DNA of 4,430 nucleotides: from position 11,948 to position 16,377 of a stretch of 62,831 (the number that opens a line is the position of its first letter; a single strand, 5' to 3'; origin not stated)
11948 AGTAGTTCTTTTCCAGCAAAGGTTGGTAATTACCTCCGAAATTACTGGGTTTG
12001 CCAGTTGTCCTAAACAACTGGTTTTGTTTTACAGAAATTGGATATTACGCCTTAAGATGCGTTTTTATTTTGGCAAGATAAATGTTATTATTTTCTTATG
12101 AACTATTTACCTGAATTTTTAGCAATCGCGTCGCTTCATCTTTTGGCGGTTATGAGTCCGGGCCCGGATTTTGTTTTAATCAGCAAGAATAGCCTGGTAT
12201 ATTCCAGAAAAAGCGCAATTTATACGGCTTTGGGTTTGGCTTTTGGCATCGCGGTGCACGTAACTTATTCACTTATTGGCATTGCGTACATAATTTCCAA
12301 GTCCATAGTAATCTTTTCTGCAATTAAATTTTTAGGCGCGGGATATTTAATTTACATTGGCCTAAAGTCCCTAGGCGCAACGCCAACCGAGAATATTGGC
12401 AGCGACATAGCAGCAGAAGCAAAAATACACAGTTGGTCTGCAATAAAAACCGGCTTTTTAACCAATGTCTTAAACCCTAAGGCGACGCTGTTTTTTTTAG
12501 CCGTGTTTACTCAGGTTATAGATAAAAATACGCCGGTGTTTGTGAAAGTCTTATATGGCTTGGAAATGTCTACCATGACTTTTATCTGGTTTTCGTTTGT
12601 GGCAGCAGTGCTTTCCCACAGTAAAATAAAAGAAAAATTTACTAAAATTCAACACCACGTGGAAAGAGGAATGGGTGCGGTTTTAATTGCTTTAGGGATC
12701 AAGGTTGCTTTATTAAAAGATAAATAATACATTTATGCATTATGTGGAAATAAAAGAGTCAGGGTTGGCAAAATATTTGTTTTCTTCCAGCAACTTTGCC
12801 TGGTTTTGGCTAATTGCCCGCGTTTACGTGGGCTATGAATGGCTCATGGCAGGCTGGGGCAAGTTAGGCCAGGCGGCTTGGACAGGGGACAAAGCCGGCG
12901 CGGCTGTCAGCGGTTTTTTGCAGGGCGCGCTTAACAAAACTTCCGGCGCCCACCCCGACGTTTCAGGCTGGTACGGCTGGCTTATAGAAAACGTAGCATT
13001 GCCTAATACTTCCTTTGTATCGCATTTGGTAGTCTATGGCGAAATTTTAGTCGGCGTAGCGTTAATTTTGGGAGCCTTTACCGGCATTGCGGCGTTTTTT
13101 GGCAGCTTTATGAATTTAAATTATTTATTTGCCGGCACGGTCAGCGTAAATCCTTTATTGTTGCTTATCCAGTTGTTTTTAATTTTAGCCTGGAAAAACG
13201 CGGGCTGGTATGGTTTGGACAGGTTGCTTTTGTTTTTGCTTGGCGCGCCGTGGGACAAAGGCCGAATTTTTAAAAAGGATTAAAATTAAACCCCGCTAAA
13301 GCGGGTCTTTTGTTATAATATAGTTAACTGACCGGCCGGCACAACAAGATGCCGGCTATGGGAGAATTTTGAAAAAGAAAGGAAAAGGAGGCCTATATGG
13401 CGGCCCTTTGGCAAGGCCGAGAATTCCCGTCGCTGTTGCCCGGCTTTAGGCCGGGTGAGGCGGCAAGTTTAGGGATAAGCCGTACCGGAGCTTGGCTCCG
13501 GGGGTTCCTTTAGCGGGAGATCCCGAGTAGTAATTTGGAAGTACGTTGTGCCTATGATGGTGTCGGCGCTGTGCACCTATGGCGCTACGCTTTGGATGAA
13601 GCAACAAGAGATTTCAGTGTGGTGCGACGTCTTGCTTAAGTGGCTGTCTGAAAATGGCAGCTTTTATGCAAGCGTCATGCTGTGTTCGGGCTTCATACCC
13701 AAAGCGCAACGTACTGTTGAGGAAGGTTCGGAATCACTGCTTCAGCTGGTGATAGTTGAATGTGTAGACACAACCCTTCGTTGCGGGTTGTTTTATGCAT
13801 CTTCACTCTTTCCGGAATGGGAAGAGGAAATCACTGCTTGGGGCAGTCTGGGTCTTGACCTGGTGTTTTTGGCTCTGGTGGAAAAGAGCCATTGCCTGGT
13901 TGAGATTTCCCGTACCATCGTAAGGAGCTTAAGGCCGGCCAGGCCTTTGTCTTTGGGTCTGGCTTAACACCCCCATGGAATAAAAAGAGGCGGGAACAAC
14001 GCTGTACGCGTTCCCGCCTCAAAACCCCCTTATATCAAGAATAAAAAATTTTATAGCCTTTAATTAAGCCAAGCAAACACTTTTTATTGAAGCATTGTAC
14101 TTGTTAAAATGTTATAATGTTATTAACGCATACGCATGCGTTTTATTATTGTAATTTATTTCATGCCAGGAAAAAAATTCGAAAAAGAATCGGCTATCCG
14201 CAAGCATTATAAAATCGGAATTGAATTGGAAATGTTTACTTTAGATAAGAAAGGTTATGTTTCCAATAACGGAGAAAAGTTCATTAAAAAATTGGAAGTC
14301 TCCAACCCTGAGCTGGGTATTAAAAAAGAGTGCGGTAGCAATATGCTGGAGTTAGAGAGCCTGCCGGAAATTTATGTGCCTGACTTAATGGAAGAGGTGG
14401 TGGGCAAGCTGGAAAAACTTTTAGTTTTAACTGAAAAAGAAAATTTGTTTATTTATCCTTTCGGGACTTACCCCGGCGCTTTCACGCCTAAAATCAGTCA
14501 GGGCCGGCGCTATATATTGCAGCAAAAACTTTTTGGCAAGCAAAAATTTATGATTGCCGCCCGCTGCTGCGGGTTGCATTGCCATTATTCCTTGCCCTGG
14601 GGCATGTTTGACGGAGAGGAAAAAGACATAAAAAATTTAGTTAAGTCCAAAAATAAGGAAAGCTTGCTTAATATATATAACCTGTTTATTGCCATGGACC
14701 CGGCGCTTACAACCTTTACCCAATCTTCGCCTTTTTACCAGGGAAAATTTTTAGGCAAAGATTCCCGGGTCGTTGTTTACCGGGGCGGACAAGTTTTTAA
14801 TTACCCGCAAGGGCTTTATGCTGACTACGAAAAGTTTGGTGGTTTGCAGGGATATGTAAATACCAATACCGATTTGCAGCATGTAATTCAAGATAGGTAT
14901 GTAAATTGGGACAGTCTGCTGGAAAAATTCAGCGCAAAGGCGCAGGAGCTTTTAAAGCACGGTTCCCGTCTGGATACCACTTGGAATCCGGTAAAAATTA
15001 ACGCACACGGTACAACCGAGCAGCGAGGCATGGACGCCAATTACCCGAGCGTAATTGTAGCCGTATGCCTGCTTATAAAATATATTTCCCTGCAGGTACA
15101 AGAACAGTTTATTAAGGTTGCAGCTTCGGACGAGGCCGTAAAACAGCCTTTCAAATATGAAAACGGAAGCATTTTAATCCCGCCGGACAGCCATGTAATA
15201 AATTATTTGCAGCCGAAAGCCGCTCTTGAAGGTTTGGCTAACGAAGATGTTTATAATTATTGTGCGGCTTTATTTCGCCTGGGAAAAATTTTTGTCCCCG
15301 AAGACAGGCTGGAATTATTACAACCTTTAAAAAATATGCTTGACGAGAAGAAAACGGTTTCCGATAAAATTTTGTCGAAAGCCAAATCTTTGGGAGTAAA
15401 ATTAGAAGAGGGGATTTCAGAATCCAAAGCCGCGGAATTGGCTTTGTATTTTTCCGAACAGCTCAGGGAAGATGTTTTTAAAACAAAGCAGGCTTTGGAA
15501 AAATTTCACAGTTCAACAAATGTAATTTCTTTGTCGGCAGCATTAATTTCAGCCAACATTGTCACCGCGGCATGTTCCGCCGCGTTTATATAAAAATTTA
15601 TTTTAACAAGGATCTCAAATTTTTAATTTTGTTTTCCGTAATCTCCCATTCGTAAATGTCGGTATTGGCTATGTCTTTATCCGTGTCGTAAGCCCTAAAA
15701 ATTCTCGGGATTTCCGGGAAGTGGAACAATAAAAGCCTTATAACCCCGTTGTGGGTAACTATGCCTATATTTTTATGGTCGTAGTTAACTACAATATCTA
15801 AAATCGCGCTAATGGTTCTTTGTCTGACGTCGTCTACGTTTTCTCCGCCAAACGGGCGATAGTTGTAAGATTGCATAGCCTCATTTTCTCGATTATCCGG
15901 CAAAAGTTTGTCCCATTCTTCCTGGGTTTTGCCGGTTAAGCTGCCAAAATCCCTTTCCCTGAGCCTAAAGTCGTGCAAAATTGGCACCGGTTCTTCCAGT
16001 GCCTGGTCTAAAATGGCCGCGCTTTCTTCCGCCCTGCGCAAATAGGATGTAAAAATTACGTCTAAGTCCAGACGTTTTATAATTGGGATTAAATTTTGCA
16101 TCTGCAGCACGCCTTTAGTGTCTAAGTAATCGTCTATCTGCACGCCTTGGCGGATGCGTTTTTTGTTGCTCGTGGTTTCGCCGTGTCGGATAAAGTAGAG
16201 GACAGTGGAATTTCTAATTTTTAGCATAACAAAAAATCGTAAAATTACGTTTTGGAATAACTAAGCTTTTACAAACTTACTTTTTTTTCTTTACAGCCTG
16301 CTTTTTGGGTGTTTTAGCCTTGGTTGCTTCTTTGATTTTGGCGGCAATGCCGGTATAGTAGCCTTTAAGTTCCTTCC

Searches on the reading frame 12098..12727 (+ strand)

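Call 11: search_protein_families(library=ncbifam, proteins=[window:12098-12727:+])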
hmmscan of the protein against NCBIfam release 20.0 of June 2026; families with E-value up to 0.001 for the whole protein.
window:12098-12727:+ (209 aa): 6 families
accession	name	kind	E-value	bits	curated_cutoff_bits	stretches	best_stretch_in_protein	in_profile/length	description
TIGR00949.1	2A76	subfamily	8.4e-50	169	183.95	1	20-202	1-184/185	homoserine/threonine efflux transporter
NF007591.0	PRK10229.1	equivalog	8.7e-30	104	288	1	6-203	4-202/206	threonine export protein RhtC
NF008201.0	PRK10958.1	equivalog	4.8e-20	72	165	1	15-206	18-210/212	leucine efflux protein LeuE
NF007812.0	PRK10520.1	equivalog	4.8e-18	65.5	209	1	15-204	14-201/206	homoserine/homoserine lactone efflux protein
TIGR00948.1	2a75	equivalog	5.3e-06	26.3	213.65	1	52-180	34-164/177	L-lysine exporter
NF006801.0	PRK09304.1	equivalog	0.00029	20.5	298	1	36-196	32-191/211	arginine exporter ArgO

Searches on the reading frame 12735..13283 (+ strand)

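Call 11: search_protein_families(library=ncbifam, proteins=[window:12735-13283:+])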
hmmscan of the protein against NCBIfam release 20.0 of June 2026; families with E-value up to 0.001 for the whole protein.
window:12735-13283:+ (182 aa): 2 families
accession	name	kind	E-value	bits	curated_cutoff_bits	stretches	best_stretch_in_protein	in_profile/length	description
NF050144.1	matur_HvfX_fam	equivalog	6.3e-06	26.5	80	1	60-121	14-74/165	HvfX family Cu-binding RiPP maturation protein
NF041179.1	TQO_large_DoxD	equivalog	5.2e-05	23.3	300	1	26-130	18-117/181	thiosulfate:quinone oxidoreductase large subunit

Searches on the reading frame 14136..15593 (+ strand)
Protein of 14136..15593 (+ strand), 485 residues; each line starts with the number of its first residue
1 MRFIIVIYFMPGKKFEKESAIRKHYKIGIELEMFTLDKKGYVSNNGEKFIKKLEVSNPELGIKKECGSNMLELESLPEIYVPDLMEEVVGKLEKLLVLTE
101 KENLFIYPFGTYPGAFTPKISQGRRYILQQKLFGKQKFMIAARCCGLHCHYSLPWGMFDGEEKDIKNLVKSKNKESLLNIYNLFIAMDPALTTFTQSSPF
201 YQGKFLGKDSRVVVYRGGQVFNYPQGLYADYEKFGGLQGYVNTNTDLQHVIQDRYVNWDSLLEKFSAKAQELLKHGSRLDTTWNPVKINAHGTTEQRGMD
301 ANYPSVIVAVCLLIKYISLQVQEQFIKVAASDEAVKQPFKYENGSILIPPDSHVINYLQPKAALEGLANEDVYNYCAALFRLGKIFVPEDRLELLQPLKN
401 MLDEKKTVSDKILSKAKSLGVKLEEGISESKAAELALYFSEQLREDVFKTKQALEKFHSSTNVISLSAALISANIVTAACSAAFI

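Call 11: search_protein_families(library=ncbifam, proteins=[window:14136-15593:+])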
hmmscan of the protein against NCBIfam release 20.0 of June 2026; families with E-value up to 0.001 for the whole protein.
window:14136-15593:+ (485 aa): 4 families
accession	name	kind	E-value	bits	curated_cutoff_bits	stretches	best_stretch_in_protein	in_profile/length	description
TIGR02050.1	gshA_cyan_rel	subfamily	3.2e-08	33.3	176.4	1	27-152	2-128/287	YbdK family carboxylate-amine ligase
NF010039.0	PRK13515.1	equivalog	7e-06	24.9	371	1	20-259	5-224/378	carboxylate-amine ligase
NF010040.1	PRK13516.1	equivalog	2.6e-05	23.5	425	1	23-151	8-137/369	YbdK family carboxylate-amine ligase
NF010042.0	PRK13517.1-2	equivalog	0.00018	20.4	427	0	25-214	11-184/376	glutamate--cysteine ligase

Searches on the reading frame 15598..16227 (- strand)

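Call 11: search_protein_families(library=ncbifam, proteins=[window:15598-16227:-])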
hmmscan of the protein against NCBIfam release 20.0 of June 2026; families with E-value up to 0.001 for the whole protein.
window:15598-16227:- (209 aa): 18 families
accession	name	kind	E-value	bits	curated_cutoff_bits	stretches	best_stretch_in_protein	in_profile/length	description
TIGR03162.1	ribazole_cobC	equivalog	3.1e-27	95.1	162.9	1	10-174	1-159/176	alpha-ribazole phosphatase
NF005567.0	PRK07238.1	equivalog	1e-18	67.9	326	1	6-167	176-334/378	bifunctional RNase H/acid phosphatase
NF038349.1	dPGM_arch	equivalog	7e-17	61.9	225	1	12-171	3-149/194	2,3-diphosphoglycerate-dependent phosphoglycerate mutase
NF009994.0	PRK13463.1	equivalog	1.5e-15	57.5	277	1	8-203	3-195/203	phosphoserine phosphatase 1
NF045917.1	PhserinePhPspA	equivalog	4.3e-14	52.7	350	1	10-172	4-163/211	phosphoserine phosphatase PspA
NF011580.0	PRK15004.1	equivalog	1.6e-13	51.1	250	1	10-171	3-161/203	adenosylcobalamin/alpha-ribazole phosphatase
NF002217.0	PRK01112.1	equivalog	1.7e-13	50.5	320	2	74-169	94-191/228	2,3-bisphosphoglycerate-dependent phosphoglycerate mutase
NF002339.0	PRK01295.1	equivalog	3.9e-13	49.3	316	1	8-146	3-143/206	2,3-bisphosphoglycerate-dependent phosphoglycerate mutase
TIGR03848.1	MSMEG_4193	subfamily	3.6e-12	46.2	203.85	1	10-167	2-160/204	MSMEG_4193 family putative phosphomutase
NF010718.0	PRK14120.1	equivalog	2e-11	43.7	366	1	8-133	5-132/249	phosphoglyceromutase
TIGR01258.1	pgm_1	subfamily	3.9e-11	42.8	81.7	1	10-129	3-124/245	2,3-bisphosphoglycerate-dependent phosphoglycerate mutase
NF002901.0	PRK03482.1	equivalog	7.4e-11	42.1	261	1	10-142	4-133/215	2,3-diphosphoglycerate-dependent phosphoglycerate mutase GpmB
NF010715.0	PRK14117.1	equivalog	1.4e-09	37.8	421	1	10-127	4-123/230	phosphoglycerate mutase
NF010713.0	PRK14115.1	equivalog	2.9e-09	36.6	305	1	10-129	4-125/248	2,3-diphosphoglycerate-dependent phosphoglycerate mutase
NF010717.0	PRK14119.1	equivalog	5.2e-08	32.8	378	1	10-126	4-122/228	2,3-diphosphoglycerate-dependent phosphoglycerate mutase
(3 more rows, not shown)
